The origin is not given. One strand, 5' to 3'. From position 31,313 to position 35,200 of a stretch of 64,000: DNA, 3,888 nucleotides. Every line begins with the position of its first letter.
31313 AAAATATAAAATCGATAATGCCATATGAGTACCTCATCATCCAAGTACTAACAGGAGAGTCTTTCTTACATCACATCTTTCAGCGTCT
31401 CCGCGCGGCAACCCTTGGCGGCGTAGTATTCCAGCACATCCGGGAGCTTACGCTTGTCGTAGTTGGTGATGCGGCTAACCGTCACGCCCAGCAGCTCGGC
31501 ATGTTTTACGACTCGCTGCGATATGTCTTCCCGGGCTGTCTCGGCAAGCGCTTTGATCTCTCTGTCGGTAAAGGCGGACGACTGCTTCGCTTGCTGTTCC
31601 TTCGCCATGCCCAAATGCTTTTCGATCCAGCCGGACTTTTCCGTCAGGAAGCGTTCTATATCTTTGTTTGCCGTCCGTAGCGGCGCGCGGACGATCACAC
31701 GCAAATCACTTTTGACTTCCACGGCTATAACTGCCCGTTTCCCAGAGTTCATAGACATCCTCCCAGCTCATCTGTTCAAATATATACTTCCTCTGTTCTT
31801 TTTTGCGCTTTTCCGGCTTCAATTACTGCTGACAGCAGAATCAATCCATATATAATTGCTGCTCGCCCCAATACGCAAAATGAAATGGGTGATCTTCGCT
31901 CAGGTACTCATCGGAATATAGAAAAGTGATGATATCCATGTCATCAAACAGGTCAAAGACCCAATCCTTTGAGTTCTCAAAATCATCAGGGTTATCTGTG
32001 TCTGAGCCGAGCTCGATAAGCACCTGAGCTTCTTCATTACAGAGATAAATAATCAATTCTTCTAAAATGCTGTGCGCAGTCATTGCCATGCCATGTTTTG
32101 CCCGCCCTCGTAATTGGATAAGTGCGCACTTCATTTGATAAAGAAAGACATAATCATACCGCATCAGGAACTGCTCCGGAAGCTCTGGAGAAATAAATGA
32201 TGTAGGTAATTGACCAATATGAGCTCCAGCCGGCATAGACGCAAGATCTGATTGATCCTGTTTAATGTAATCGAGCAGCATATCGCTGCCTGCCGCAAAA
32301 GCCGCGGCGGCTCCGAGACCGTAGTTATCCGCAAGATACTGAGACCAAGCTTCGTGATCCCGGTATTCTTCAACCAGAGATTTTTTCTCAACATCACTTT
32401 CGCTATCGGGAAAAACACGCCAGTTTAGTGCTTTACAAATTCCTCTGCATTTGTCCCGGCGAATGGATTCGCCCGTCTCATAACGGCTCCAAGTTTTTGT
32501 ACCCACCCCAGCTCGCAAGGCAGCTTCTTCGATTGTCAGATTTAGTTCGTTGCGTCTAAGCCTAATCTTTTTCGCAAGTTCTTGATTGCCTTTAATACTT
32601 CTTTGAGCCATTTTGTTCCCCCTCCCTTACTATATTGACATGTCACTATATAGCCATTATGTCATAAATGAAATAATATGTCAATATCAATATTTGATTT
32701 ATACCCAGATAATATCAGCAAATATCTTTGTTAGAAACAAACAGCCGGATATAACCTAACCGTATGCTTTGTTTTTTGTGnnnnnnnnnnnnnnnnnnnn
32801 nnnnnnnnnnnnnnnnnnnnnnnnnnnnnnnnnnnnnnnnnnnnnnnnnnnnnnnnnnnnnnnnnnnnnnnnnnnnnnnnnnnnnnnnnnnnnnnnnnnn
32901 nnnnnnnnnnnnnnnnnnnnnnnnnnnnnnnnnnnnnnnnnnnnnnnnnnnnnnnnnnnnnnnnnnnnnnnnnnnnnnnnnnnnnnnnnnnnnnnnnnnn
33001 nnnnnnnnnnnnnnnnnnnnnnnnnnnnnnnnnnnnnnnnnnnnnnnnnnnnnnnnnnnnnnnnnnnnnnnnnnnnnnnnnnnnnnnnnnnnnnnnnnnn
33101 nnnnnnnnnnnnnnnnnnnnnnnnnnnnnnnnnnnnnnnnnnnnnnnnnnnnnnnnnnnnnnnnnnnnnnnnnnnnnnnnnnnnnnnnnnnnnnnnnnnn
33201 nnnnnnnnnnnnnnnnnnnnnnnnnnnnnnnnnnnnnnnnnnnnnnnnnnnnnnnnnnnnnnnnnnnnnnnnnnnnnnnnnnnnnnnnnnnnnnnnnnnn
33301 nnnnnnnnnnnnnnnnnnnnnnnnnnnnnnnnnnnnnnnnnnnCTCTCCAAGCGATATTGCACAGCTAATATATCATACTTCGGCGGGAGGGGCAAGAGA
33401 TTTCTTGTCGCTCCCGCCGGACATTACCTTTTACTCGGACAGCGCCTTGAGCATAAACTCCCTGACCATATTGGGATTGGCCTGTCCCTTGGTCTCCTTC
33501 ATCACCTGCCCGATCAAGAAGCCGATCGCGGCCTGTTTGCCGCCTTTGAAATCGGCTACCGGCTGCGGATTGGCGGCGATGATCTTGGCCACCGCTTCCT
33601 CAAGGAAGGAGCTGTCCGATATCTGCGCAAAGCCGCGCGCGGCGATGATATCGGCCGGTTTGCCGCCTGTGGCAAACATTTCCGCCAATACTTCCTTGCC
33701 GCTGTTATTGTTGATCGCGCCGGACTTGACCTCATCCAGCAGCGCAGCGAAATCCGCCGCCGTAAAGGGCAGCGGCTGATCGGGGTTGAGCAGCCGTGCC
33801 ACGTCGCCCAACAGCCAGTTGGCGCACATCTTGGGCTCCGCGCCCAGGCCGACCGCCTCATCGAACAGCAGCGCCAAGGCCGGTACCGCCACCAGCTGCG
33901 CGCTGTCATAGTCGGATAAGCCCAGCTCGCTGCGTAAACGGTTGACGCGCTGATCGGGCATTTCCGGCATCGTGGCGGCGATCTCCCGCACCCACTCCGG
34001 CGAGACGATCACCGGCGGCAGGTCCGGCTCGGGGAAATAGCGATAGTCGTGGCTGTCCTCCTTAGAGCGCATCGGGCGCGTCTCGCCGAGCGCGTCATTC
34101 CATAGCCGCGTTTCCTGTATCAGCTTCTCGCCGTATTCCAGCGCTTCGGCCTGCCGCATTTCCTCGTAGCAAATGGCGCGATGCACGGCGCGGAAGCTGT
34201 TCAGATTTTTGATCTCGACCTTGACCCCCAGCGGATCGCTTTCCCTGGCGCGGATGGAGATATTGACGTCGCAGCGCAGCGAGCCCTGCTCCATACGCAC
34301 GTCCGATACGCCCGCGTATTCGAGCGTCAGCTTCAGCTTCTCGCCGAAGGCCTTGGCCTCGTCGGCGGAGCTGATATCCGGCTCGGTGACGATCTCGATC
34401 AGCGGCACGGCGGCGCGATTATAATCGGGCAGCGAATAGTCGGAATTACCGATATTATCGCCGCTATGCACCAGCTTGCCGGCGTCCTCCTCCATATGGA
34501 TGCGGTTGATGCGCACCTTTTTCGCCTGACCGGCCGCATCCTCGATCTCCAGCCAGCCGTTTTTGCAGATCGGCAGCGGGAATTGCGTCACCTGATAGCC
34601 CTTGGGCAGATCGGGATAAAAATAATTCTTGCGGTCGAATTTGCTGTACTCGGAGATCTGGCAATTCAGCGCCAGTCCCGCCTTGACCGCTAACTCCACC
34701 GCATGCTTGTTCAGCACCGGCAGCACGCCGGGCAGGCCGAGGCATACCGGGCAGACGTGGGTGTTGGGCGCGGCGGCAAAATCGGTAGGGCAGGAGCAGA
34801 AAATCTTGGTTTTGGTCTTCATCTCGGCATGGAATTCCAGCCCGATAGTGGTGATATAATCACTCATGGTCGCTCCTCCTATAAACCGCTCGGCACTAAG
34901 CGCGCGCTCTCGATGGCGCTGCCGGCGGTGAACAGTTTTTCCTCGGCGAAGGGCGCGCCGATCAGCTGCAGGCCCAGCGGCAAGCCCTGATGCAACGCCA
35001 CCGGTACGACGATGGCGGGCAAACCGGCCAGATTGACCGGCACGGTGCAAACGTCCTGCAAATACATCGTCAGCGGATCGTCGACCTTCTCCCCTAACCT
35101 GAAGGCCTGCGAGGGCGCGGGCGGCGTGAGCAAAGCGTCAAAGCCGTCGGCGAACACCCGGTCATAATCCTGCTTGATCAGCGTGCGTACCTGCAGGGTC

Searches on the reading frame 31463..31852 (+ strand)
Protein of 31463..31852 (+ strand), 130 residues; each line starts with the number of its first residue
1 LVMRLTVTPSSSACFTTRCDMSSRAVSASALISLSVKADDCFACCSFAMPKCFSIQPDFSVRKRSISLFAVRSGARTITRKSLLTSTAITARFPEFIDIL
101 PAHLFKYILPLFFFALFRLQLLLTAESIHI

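Call 55: search_protein_families(library=pfam, proteins=[window:31463-31852:+], max_evalue=0.1)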
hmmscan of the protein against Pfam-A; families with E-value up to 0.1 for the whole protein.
window:31463-31852:+ (130 aa): 1 family
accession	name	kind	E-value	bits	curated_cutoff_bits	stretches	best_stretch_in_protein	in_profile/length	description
PF05294.19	Toxin_5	-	0.043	14.7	25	0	14-23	4-13/32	Scorpion short toxin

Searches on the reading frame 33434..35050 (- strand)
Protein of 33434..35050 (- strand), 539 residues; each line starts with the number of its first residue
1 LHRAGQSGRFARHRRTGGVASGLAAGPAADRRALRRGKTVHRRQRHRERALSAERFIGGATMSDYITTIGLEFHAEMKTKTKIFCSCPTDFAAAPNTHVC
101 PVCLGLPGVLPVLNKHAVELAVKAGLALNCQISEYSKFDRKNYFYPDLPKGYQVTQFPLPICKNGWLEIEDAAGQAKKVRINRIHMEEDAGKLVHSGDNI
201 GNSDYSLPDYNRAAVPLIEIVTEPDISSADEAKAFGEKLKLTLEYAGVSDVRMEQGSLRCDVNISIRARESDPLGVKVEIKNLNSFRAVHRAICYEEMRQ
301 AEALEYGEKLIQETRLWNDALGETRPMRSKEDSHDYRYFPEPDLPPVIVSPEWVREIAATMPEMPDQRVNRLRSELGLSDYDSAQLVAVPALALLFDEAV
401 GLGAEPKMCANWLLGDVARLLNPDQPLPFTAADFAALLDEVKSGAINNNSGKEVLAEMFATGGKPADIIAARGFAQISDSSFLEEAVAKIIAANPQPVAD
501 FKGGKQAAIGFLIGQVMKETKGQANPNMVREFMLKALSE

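Call 53: search_protein_families(library=pfam, proteins=[window:33434-35050:-], max_evalue=0.00001)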
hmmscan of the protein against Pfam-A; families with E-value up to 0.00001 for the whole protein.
window:33434-35050:- (539 aa): 2 families
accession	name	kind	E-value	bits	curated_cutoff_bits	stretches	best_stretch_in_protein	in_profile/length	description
PF02934.20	GatB_N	-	1.5e-121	405.3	23.4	1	68-354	2-276/277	GatB/GatE catalytic domain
PF02637.23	GatB_Yqey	-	4.8e-42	143.8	27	1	395-537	2-148/148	GatB domain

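Call 74: find_homologous_proteins(query=window:33434-34870:-, max_evalue=1e-80)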
Query window:33434-34870:- (479 aa): 8000 proteins with E <= 1e-80 among 8000 candidates; the best 120 are listed.
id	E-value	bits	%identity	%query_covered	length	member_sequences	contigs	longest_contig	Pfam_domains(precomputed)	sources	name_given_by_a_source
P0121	0.0e+0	1085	100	100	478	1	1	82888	PF02637.24,PF02934.21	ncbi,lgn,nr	ncbi:MAG: Asp-tRNA(Asn)/Glu-tRNA(Gln) amidotransferase subunit GatB [Bacillota bacterium]|nr:Asp-tRN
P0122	6.0e-233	792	72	100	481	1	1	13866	PF02637.24,PF02934.21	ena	-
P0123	6.2e-233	792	72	100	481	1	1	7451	PF02637.24,PF02934.21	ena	-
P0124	6.4e-232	789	72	99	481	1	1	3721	PF02637.24,PF02934.21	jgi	jgi:aspartyl-tRNA(Asn)/glutamyl-tRNA(Gln) amidotransferase subunit B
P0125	1.6e-231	787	72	99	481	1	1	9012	PF02637.24,PF02934.21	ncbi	-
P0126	3.5e-231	786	71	99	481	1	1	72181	PF02637.24,PF02934.21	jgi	jgi:aspartyl-tRNA(Asn)/glutamyl-tRNA(Gln) amidotransferase subunit B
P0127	9.3e-230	781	71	100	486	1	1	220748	PF02637.24,PF02934.21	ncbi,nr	ncbi:MAG: Asp-tRNA(Asn)/Glu-tRNA(Gln) amidotransferase subunit GatB [Firmicutes bacterium]|nr:Asp-tR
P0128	2.4e-229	780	71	100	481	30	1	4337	PF02637.24,PF02934.21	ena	-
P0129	1.2e-228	778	71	100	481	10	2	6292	PF02637.24,PF02934.21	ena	-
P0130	7.5e-228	775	70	100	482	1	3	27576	PF02637.24,PF02934.21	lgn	-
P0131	4.0e-227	773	70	99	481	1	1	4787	PF02637.24,PF02934.21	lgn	-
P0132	9.2e-225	765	70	99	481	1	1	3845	PF02637.24,PF02934.21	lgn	-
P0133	1.1e-224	765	70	100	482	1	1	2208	PF02637.24,PF02934.21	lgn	-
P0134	1.0e-223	761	70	100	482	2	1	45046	PF02637.24,PF02934.21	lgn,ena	-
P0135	1.3e-223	761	70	100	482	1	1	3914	PF02637.24,PF02934.21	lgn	-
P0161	1.9e-214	731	68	100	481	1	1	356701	PF02637.24,PF02934.21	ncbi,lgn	-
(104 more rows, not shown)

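Call 75: find_encoding_contigs(protein=P0127, flank=7000, max_places=1)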
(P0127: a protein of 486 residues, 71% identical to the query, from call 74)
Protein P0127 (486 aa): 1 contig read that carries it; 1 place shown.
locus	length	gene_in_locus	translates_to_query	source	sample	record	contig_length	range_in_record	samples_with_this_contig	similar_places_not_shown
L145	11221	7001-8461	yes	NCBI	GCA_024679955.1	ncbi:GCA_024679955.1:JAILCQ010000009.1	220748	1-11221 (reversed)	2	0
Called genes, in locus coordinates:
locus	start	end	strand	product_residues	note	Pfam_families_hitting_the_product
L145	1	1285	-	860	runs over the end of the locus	-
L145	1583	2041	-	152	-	-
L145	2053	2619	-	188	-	PF03602:Cons_hypoth95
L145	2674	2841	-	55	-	PF09963:DUF2197 (weak)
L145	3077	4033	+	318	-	PF03418:Peptidase_A25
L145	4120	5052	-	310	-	PF00291:PALP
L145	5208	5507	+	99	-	PF02686:GatC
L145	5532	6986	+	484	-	PF01425:Amidase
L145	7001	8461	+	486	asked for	PF02934:GatB_N, PF02637:GatB_Yqey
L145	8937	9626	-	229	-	PF00230:MIP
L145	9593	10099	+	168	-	-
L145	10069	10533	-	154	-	PF00903:Glyoxalase, PF12681:Glyoxalase_2, PF22677:Ble-like_N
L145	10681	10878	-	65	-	-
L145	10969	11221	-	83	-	?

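Call 76: find_encoding_contigs(protein=P0122, flank=7000, max_places=1)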
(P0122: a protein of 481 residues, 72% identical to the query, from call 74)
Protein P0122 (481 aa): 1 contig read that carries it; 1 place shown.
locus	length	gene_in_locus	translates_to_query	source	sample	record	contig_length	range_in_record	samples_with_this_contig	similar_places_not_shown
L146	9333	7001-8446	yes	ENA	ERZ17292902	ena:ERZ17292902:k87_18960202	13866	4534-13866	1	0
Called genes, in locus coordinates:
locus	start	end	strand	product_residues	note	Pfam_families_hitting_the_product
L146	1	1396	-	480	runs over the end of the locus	PF13522:GATase_6, PF13537:GATase_7, PF00156:Pribosyltran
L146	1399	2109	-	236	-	PF01259:SAICAR_synt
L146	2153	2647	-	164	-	PF00731:AIRC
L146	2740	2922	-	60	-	-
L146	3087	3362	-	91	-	PF01479:S4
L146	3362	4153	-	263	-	PF01503:PRA-PH (faint), PF03819:MazG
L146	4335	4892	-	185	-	PF04014:MazE_antitoxin, PF13185:GAF_2 (weak), PF01590:GAF (weak), PF15714:SpoVT_C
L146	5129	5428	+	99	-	PF02686:GatC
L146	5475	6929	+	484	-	PF01425:Amidase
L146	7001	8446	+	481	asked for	PF02934:GatB_N, PF02637:GatB_Yqey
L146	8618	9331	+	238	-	?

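Call 77: find_encoding_contigs(protein=P0161, flank=7000, max_places=1)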
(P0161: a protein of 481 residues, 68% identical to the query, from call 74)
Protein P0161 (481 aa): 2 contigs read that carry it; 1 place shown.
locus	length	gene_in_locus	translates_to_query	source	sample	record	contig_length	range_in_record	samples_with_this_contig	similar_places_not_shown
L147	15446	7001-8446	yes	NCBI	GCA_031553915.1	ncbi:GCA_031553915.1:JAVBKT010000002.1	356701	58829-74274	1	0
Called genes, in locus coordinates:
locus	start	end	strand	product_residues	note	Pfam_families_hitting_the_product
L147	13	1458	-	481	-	PF13522:GATase_6, PF13537:GATase_7, PF00156:Pribosyltran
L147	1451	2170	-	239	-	PF01259:SAICAR_synt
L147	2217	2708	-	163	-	PF00731:AIRC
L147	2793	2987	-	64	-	-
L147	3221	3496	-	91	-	PF01479:S4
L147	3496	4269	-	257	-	PF01503:PRA-PH (faint), PF03819:MazG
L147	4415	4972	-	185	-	PF04014:MazE_antitoxin, PF15714:SpoVT_C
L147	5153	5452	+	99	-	PF02686:GatC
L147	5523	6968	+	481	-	PF01425:Amidase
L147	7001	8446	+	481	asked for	PF02934:GatB_N, PF02637:GatB_Yqey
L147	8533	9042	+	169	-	-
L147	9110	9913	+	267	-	PF02535:Zip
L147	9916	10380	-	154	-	PF01161:PBP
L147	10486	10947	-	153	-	PF22381:Staph_reg_Sar_Rot (weak), PF01047:MarR, PF12802:MarR_2, PF13463:HTH_27 (weak)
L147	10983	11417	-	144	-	PF22817:ApeP-like (weak), PF07977:FabA, PF22818:ApeI-like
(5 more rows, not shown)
